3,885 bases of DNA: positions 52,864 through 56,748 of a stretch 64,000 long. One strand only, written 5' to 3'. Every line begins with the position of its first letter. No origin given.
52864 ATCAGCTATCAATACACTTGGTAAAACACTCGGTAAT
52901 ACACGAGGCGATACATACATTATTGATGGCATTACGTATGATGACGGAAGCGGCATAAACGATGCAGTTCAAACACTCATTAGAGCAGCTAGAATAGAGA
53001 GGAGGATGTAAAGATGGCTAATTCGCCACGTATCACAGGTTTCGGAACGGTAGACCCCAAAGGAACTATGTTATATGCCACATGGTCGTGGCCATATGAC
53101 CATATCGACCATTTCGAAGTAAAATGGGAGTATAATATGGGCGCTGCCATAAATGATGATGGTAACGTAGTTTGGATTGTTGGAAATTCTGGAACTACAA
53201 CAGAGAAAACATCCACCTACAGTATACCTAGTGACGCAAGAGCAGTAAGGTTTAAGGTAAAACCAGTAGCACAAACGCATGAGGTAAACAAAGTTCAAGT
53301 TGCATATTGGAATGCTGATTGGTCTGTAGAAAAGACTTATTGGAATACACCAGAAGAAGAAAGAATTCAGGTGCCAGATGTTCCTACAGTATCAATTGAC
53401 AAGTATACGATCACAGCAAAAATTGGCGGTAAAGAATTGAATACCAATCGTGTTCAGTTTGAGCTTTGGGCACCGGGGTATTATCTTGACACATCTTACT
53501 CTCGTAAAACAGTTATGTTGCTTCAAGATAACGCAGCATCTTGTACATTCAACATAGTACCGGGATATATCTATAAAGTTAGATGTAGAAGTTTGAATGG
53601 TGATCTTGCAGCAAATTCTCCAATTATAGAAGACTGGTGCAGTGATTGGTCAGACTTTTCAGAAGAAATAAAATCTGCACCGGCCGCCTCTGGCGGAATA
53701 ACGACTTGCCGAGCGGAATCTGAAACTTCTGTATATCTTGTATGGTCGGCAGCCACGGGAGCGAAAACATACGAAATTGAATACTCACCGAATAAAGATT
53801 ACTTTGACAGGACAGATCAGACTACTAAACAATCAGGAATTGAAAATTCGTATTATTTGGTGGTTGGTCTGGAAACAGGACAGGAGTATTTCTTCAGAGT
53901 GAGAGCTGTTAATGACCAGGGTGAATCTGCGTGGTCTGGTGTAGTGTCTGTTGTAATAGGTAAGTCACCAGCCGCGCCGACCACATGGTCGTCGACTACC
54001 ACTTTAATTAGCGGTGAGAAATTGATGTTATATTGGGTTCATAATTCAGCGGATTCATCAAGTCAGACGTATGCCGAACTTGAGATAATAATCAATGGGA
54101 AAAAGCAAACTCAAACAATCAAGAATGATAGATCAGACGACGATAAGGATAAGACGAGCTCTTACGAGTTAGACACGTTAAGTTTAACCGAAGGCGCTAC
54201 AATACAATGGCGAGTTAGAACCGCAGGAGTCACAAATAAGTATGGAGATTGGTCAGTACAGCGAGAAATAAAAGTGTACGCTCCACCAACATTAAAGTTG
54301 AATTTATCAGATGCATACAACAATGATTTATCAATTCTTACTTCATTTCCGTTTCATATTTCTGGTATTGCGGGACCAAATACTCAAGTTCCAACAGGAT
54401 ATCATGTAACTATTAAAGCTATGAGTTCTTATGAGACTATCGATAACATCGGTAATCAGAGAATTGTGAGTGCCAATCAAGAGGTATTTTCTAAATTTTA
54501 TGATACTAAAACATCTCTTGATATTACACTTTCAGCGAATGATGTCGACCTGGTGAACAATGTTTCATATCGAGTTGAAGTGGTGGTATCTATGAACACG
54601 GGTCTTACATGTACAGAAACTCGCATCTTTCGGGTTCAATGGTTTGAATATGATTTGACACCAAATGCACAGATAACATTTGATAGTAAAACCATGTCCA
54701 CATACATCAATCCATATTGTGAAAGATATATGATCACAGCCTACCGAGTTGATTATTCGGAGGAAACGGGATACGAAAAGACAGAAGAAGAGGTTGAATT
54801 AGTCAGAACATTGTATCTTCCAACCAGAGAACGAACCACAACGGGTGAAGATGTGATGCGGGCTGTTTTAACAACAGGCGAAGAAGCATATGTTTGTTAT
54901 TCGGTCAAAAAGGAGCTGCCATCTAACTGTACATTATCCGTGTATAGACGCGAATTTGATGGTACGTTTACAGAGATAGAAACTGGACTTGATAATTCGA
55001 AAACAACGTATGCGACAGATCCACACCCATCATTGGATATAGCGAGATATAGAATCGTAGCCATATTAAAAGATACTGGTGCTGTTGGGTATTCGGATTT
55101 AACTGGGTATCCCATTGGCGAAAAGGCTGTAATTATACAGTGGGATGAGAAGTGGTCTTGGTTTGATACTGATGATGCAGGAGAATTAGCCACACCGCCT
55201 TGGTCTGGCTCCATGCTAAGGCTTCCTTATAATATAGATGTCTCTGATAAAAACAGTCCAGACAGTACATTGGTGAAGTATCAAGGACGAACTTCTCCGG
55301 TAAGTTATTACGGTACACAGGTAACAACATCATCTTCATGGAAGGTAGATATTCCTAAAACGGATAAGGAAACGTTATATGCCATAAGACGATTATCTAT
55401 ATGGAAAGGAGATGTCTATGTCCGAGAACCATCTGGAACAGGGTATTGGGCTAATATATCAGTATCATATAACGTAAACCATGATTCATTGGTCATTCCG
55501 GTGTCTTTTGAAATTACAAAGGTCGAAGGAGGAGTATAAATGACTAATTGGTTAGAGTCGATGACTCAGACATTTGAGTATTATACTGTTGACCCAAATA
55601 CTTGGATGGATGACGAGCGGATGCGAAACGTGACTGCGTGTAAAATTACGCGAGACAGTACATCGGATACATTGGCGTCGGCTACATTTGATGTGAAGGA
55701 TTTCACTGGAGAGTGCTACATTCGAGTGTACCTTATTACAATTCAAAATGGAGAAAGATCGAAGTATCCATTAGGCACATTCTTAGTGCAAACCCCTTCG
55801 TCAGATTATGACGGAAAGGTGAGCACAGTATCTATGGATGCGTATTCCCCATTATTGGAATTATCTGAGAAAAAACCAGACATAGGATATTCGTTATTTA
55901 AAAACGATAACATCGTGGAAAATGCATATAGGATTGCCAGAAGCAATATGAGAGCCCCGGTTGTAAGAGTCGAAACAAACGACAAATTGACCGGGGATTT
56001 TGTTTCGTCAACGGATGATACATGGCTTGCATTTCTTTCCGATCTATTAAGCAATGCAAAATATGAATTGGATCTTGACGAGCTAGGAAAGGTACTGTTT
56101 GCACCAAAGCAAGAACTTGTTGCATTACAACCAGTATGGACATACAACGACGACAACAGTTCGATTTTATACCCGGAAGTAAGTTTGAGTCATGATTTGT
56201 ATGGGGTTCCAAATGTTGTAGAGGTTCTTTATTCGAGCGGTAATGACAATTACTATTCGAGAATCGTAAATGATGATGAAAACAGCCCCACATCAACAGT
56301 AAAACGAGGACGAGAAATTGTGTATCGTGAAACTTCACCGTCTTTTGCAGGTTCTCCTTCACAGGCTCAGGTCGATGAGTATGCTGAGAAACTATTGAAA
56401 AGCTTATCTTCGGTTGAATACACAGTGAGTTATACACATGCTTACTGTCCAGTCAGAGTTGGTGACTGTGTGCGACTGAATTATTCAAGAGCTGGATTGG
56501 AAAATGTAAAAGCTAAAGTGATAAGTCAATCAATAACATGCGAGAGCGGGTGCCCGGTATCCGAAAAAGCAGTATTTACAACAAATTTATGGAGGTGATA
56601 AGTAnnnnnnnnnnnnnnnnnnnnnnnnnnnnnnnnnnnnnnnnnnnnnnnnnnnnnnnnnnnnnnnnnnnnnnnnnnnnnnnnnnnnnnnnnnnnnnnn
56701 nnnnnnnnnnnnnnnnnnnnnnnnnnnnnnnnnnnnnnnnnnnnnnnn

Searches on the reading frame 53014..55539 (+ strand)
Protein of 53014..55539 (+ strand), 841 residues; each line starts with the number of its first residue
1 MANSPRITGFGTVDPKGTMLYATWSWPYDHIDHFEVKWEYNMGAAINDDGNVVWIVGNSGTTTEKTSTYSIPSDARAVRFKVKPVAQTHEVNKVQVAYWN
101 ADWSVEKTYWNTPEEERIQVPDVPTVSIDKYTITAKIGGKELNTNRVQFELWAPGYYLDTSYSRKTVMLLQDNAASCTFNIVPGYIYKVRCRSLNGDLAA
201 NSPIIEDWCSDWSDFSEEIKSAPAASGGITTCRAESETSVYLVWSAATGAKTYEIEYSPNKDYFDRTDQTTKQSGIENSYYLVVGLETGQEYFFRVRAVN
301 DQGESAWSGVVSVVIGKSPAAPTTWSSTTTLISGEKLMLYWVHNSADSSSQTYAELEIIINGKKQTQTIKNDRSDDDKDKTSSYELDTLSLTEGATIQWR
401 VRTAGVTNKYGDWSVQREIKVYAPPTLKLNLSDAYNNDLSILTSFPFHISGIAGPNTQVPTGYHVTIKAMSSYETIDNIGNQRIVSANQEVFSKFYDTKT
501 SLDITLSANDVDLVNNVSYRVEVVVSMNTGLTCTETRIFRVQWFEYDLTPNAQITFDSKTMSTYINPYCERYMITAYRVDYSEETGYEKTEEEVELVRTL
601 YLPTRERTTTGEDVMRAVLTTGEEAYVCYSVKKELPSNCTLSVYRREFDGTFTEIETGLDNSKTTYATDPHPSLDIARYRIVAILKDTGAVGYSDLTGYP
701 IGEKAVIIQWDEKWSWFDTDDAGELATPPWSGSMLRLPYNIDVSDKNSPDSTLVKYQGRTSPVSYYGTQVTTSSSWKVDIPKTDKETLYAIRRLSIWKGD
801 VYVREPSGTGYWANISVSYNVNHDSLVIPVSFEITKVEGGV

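Call 69: search_protein_families(library=phrogs, proteins=[window:53014-55539:+], max_evalue=0.001)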
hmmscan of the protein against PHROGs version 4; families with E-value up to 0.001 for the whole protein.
window:53014-55539:+ (841 aa): 3 families
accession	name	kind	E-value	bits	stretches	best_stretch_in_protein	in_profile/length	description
phrog_6977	-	tail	8e-08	33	1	182-312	115-239/284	minor tail protein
phrog_2148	-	tail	2.9e-06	26.8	1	251-311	484-546/901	tail fiber protein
phrog_23968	-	tail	0.00021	20.7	1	218-327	131-244/689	minor tail protein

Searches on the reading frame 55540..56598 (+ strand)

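Call 8: search_protein_families(library=pfam, proteins=[window:55540-56598:+], max_evalue=0.01)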
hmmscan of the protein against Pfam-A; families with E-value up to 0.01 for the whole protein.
window:55540-56598:+ (352 aa): 1 family
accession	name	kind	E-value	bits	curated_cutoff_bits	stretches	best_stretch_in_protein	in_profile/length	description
PF13550.12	Phage-tail_3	-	0.0039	17.5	23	1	219-314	61-149/164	Putative phage tail protein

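Call 69: search_protein_families(library=phrogs, proteins=[window:55540-56598:+], max_evalue=0.001)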
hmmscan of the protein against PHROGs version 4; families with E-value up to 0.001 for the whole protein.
window:55540-56598:+ (352 aa): 2 families
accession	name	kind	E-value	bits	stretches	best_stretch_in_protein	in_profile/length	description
phrog_1887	-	tail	2.3e-23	84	1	4-333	292-639/670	tail protein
phrog_26795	-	unknown function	9.3e-19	68.3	1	49-318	414-697/728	-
